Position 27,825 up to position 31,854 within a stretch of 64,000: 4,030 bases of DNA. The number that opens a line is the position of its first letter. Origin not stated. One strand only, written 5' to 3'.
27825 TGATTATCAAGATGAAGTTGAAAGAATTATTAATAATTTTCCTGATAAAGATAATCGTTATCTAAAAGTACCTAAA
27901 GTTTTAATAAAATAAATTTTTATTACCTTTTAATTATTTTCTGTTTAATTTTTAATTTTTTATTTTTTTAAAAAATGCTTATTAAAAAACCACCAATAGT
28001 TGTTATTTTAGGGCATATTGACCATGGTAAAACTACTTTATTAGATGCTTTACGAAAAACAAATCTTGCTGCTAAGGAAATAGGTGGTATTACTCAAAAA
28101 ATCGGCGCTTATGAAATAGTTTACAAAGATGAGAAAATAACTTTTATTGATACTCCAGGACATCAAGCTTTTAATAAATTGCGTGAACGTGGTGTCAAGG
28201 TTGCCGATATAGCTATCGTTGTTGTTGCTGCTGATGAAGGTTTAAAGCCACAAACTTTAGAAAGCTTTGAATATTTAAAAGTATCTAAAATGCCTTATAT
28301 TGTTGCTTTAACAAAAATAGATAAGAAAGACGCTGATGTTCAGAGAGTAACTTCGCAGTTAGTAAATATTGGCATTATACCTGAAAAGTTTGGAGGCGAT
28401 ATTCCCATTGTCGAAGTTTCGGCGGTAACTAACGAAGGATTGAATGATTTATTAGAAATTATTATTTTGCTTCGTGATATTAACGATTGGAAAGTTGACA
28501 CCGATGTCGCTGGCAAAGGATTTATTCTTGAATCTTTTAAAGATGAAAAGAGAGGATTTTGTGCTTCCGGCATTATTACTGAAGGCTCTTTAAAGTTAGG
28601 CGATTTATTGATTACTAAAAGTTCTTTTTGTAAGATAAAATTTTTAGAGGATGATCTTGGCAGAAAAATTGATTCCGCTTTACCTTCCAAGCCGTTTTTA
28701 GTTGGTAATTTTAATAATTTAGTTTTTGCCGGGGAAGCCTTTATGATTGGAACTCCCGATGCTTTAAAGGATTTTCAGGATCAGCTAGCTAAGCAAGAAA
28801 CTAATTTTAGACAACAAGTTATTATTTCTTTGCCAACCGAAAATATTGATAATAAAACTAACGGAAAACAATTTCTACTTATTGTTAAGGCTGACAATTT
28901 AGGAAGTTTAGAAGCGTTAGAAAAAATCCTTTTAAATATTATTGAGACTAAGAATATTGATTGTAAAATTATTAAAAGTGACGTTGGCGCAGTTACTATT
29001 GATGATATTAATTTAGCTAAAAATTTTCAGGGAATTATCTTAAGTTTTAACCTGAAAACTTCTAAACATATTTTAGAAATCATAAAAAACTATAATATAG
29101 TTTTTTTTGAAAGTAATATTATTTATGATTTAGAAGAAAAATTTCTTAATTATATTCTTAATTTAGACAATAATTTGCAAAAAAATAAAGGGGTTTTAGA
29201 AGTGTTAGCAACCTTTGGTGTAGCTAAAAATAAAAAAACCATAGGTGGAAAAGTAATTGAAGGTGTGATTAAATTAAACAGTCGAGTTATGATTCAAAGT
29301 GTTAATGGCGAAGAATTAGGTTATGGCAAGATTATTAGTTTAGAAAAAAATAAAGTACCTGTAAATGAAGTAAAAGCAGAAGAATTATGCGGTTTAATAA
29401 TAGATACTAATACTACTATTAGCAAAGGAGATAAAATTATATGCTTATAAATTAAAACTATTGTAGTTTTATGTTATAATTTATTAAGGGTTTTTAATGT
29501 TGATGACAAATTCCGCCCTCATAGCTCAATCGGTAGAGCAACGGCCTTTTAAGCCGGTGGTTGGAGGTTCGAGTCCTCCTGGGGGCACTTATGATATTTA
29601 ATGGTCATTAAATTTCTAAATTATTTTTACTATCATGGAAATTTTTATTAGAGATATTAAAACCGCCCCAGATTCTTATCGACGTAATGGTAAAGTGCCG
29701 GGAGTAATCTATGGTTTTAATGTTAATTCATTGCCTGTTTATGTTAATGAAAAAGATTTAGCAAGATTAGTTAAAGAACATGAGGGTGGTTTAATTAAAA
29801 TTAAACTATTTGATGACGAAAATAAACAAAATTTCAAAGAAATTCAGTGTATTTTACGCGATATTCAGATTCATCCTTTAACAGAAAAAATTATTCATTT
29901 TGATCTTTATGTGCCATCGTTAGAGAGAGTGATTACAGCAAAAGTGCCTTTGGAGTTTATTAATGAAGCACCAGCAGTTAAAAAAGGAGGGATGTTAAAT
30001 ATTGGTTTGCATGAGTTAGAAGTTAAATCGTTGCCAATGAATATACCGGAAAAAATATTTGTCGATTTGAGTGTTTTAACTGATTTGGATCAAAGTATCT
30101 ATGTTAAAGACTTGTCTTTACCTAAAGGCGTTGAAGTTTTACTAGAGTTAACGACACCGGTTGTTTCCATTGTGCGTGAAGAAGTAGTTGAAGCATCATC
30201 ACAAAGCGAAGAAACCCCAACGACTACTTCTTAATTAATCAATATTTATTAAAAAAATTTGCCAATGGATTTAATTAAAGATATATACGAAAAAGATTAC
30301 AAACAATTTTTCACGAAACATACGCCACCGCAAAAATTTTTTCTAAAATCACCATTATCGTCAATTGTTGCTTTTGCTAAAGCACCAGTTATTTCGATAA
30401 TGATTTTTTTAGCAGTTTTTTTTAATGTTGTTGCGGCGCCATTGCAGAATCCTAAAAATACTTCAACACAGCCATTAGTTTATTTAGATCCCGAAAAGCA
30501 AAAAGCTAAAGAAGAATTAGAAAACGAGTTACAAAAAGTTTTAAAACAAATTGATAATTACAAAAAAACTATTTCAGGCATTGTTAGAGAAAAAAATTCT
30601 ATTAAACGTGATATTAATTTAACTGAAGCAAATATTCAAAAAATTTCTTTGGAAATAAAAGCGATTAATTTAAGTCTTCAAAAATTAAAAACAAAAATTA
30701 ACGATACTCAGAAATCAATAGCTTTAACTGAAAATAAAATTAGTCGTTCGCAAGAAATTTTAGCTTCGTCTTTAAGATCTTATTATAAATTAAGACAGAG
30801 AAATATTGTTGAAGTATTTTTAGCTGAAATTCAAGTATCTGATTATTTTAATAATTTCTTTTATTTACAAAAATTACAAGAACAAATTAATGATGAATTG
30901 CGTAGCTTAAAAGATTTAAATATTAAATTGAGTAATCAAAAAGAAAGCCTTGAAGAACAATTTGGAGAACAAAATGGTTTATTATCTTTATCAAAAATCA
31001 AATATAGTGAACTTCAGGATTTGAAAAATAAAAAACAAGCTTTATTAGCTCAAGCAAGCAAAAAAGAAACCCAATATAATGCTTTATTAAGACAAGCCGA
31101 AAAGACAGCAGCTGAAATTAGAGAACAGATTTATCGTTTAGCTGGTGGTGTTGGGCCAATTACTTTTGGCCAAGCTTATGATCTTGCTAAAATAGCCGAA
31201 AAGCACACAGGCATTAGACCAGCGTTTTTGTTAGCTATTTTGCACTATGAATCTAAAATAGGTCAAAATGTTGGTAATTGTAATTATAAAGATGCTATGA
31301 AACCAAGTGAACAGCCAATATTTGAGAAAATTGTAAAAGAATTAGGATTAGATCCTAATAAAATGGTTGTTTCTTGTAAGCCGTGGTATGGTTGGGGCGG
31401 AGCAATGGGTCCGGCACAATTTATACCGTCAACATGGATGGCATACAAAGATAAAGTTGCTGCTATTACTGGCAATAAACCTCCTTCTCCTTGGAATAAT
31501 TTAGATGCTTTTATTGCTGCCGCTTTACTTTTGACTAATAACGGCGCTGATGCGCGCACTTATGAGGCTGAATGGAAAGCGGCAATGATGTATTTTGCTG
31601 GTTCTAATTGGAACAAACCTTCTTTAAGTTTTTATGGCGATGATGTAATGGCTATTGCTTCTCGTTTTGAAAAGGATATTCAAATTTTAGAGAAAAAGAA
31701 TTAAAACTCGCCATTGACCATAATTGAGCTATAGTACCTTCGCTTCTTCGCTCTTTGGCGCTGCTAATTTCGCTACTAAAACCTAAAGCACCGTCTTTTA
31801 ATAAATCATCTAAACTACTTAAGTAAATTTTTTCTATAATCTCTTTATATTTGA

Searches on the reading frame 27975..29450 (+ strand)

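Call 14: search_protein_families(library=pfam, proteins=[window:27975-29450:+], max_evalue=0.001)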
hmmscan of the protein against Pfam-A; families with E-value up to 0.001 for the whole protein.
window:27975-29450:+ (491 aa): 12 families
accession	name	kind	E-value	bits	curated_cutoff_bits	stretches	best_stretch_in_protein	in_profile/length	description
PF00009.33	GTP_EFTU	-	3.2e-37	128.4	26.5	1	8-164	5-183/188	Elongation factor Tu GTP binding domain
PF11987.13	IF-2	-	7.4e-23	81.1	27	1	289-389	13-115/117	Translation-initiation factor 2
PF01926.29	MMR_HSR1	-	3.2e-13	50.2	21.9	1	9-114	2-113/113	50S ribosome-binding GTPase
PF22042.2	EF-G_D2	-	1.1e-10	42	27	1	181-257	3-82/84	Elongation factor G domain 2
PF03144.31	GTP_EFTU_D2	-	1.5e-07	32.2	30.3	1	422-477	3-59/73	Elongation factor Tu domain 2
PF10662.15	PduV-EutP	-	3.5e-07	30.5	21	1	9-162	4-140/143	Ethanolamine utilisation - propanediol utilisation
PF02421.24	FeoB_N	-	1.6e-06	28.2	27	1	9-161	3-154/156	Ferrous iron transport protein B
PF09439.16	SRPRB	-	4.4e-06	26.6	25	1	5-95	2-89/178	Signal recognition particle receptor beta subunit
PF00025.27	Arf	-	1.8e-05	24.8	22.3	1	9-163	17-170/174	ADP-ribosylation factor family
PF00071.28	Ras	-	9e-05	22.5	21.6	1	9-163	2-156/162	Ras family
PF00350.29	Dynamin_N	-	0.00028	21.4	27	0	9-43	1-35/168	Dynamin family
PF08477.19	Roc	-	0.00066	20.3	27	0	9-116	2-119/119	Ras of Complex, Roc, domain of DAPkinase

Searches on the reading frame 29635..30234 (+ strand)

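Call 14: search_protein_families(library=pfam, proteins=[window:29635-30234:+], max_evalue=0.001)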
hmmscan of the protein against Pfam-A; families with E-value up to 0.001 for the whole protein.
window:29635-30234:+ (199 aa): 2 families
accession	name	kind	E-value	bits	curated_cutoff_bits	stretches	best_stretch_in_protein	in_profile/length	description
PF14693.11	Ribosomal_TL5_C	-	1.1e-23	83.8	27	1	100-181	2-82/84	Ribosomal protein TL5, C-terminal domain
PF01386.24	Ribosomal_L25p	-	8.8e-18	65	23.6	1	6-91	6-82/82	Ribosomal L25p family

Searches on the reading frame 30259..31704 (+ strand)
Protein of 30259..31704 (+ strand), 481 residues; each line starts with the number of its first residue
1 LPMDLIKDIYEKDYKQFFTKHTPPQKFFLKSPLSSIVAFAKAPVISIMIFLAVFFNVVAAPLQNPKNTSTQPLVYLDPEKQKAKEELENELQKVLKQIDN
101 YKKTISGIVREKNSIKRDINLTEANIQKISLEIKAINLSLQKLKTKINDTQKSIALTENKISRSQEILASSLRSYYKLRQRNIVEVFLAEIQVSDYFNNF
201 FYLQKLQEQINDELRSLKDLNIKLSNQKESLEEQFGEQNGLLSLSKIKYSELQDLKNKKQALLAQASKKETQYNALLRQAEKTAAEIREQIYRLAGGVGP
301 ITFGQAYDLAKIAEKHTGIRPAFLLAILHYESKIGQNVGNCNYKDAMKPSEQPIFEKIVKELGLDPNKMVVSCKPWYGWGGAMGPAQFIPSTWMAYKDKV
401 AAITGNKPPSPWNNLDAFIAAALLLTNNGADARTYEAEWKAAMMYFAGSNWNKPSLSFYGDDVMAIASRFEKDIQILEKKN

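Call 14: search_protein_families(library=pfam, proteins=[window:30259-31704:+], max_evalue=0.001)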
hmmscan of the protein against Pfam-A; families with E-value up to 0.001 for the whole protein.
window:30259-31704:+ (481 aa): 1 family
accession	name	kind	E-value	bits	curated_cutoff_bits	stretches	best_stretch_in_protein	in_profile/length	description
PF13406.11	SLT_2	-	1.3e-08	34.9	24.3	1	260-430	24-201/292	Transglycosylase SLT domain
